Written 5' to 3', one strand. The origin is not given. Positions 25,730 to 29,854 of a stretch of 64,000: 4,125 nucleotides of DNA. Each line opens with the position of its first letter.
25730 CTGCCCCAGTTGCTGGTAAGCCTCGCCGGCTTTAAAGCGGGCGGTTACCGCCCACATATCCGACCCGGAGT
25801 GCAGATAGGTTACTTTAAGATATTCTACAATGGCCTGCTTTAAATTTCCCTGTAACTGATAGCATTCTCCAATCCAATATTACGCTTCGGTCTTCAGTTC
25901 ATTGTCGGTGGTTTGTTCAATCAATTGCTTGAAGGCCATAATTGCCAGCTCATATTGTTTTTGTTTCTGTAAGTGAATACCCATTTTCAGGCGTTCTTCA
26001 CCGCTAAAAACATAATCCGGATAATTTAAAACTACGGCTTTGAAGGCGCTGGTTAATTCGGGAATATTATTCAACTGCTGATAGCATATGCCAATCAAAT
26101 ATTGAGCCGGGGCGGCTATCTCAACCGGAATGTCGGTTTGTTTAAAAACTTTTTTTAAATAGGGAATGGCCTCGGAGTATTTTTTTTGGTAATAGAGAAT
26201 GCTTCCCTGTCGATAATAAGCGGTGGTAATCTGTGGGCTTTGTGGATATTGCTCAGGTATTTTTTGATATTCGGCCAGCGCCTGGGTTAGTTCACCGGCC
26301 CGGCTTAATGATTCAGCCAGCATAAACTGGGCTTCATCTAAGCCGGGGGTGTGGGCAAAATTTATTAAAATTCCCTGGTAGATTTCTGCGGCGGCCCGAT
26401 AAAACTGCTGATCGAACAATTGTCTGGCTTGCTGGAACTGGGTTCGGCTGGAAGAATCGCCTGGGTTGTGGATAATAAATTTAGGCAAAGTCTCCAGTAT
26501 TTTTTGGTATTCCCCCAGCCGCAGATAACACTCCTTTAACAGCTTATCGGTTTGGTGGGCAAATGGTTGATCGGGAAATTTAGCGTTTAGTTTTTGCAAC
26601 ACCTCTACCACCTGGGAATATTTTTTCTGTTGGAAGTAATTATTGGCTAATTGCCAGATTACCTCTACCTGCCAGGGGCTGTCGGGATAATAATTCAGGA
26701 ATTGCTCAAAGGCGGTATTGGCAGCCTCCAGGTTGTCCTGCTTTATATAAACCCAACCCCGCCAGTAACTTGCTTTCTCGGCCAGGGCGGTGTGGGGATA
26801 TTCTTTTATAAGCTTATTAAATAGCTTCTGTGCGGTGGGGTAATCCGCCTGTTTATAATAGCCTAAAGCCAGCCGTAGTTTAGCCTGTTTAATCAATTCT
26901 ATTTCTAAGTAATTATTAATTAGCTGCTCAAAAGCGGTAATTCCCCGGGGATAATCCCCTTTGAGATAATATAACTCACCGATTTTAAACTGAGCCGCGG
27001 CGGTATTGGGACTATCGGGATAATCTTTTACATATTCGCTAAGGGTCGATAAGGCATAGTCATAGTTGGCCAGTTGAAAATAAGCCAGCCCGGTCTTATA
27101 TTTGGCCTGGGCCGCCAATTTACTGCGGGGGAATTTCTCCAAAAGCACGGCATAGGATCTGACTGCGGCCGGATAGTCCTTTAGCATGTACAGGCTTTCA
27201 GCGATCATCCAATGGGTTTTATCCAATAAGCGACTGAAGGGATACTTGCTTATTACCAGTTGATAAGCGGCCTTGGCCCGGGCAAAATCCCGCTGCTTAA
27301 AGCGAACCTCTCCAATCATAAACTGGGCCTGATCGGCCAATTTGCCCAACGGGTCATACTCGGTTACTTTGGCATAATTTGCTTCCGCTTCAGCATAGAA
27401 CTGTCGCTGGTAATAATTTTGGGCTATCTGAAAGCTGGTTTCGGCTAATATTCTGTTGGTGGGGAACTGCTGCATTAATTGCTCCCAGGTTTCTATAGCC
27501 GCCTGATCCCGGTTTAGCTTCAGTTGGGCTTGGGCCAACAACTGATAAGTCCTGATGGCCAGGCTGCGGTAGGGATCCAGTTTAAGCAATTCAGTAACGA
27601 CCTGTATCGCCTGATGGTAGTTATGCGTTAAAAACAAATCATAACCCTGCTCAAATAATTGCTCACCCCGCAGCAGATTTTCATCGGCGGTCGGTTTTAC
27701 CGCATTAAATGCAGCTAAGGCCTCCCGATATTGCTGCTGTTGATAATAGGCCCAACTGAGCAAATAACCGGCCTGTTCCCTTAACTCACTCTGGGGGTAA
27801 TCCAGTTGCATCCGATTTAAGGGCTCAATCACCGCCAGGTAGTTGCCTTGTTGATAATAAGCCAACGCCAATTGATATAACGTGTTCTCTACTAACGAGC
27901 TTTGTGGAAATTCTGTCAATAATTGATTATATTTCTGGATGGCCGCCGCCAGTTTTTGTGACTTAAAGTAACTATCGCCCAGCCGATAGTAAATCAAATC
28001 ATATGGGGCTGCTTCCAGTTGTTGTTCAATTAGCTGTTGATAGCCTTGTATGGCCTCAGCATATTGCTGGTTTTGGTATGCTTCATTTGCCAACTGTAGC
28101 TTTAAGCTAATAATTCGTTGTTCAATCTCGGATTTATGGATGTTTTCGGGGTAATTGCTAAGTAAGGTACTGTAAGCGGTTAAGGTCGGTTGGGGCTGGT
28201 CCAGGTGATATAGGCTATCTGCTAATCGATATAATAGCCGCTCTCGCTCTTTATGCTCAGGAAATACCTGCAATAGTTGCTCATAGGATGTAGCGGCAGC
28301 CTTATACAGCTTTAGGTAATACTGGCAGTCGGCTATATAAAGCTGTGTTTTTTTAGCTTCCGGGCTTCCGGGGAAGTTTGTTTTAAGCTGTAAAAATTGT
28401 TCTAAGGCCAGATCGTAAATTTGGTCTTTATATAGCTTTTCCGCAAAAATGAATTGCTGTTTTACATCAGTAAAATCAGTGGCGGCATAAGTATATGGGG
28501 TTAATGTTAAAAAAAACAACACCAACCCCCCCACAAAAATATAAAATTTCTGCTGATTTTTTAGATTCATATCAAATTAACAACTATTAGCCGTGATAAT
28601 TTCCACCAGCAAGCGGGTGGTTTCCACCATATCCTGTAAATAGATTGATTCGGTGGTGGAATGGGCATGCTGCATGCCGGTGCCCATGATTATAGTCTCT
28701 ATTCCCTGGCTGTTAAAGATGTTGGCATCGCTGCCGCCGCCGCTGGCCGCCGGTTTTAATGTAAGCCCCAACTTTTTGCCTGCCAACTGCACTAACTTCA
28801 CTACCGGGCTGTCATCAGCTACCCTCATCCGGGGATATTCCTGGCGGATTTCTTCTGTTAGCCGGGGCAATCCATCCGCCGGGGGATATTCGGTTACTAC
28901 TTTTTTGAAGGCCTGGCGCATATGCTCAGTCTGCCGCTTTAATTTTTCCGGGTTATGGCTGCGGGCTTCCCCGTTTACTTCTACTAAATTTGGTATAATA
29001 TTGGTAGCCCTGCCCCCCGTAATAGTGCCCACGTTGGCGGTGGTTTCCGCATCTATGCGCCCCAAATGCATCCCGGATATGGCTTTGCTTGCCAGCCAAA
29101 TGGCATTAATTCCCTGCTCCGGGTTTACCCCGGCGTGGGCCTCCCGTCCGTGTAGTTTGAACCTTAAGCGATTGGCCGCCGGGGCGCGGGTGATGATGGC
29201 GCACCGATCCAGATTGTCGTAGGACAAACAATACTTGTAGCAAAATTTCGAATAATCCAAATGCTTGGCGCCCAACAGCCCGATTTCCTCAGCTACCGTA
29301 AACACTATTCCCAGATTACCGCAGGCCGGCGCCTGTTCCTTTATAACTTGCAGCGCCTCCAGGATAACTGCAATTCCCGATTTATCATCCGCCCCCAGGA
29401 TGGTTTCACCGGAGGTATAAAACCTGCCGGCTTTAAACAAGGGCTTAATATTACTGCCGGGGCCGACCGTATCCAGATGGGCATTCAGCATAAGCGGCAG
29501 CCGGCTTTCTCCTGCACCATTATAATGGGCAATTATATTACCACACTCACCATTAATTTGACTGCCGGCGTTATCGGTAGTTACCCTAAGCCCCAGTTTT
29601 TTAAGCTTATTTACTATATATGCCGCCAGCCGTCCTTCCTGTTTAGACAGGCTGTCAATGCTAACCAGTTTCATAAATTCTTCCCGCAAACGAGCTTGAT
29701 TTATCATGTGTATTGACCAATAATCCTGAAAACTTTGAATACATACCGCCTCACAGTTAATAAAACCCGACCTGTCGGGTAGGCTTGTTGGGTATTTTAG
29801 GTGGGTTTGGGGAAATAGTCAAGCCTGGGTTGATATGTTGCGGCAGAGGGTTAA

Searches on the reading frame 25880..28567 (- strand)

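Call 21: search_protein_families(library=ncbifam, proteins=[window:25880-28567:-], max_evalue=0.00001)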
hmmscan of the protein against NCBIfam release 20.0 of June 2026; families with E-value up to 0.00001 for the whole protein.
window:25880-28567:- (895 aa): 13 families
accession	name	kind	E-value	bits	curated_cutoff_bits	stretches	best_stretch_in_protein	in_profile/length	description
TIGR02795.1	tol_pal_ybgF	equivalog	1e-85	284.2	90.1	7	562-673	4-115/119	tol-pal system protein YbgF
TIGR03302.1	OM_YfiO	subfamily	4.3e-70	235.9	81.4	6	36-162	34-168/239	outer membrane protein assembly factor BamD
NF052312.1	T9SS_PorW_SprE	equivalog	6.2e-30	104.5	250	2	193-443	107-359/716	type IX secretion system periplasmic lipoprotein PorW/SprE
NF040959.1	MamA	equivalog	1.8e-27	96.1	200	0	745-844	72-164/204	magnetosome protein MamA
NF008068.0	PRK10803.1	equivalog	1.7e-22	80.7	383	2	463-567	157-261/263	cell division protein CpoB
TIGR02917.1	PEP_TPR_lipo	equivalog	3.9e-20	71.4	312.2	0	519-630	393-498/899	XrtA/PEP-CTERM system TPR-repeat protein PrsT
NF047371.1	FlcA_CTERM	equivalog_domain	1.1e-14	53.9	300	0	455-590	398-537/646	periplasmic flagellar collar protein FlcA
NF033756.1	gliding_GltC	equivalog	2.4e-08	33.2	450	0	704-777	114-187/622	adventurous gliding motility protein GltC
NF033920.0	C39_PA2778_fam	equivalog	5.1e-08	32.6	150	0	113-188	160-225/255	PA2778 family cysteine peptidase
NF053852.1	vesicle_Bd0635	exception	5.4e-08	32.7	250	0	450-531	139-220/223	CpoB-like predatory vesicle lipoprotein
NF008119.0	PRK10866.1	equivalog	1.8e-07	31.1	363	0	508-612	22-121/243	outer membrane protein assembly factor BamD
NF047507.1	TPR_BatC_Lepto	exception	1.6e-06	27.8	175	0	571-630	69-129/214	TPR repeat-containing protein BatC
TIGR04510.1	mod_pep_cyc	subfamily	7.7e-06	24.7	400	0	351-587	374-600/814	putative peptide modification system cyclase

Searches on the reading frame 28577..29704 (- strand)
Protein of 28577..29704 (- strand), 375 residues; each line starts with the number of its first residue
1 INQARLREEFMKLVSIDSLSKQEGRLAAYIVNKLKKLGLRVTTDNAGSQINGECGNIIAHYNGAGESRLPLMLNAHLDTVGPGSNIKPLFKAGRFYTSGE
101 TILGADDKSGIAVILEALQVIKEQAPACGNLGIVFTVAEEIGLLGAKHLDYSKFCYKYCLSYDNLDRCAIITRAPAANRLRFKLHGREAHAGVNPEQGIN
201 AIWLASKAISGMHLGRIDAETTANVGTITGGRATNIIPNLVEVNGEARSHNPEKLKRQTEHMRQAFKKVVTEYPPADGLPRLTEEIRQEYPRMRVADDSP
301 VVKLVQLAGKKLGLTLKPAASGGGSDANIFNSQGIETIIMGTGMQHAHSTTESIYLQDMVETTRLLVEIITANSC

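Call 21: search_protein_families(library=ncbifam, proteins=[window:28577-29704:-], max_evalue=0.00001)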
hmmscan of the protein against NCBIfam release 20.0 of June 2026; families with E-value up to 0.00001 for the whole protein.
window:28577-29704:- (375 aa): 45 families (the best 25 are shown)
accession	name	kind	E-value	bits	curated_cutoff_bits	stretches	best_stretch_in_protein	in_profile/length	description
TIGR01883.1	PepT-like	hypoth_equivalog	5.1e-91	305.4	274.25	1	5-371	1-361/361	peptidase T-like protein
NF004788.0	PRK06133.1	subfamily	2.4e-35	122.3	349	1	8-371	48-411/417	glutamate carboxypeptidase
NF003976.0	PRK05469.1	subfamily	3.7e-34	118.3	255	1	96-372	131-404/409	tripeptide aminopeptidase PepT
NF009920.0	PRK13381.1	subfamily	1.5e-32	113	293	1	97-372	135-407/412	peptidase T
TIGR01910.1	DapE-ArgE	subfamily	1.2e-31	110.3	217.6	1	12-363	6-371/373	ArgE/DapE family deacylase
NF005602.0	PRK07338.1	equivalog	3.4e-31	108.2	357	1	43-370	70-396/409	hydrolase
TIGR01892.1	AcOrn-deacetyl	equivalog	7.5e-26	91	297.7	1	10-369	3-364/365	acetylornithine deacetylase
NF006399.0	PRK08651.1-2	equivalog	6.7e-24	84.6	381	2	5-211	5-212/405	succinyl-diaminopimelate desuccinylase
NF005710.0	PRK07522.1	subfamily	2.8e-22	79.4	412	1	9-371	13-386/391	acetylornithine deacetylase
NF006365.0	PRK08588.1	subfamily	4.2e-20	72.4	289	1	11-370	14-377/383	succinyl-diaminopimelate desuccinylase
TIGR01882.1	peptidase-T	equivalog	5.8e-19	68.2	285.75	1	31-373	69-406/410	peptidase T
TIGR01891.1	amidohydrolases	subfamily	4.9e-18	65.4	153.75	1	176-271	171-270/366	amidohydrolase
TIGR01893.1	aa-his-dipept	subfamily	1.7e-17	63.3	343.75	1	5-188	5-188/478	beta-Ala-His dipeptidase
TIGR01900.1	dapE-gram_pos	equivalog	1.8e-17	63.3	304.2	2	4-141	3-125/351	succinyl-diaminopimelate desuccinylase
NF010589.0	PRK13983.1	equivalog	2.1e-17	63.2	333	1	180-371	208-407/409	M20 family metallo-hydrolase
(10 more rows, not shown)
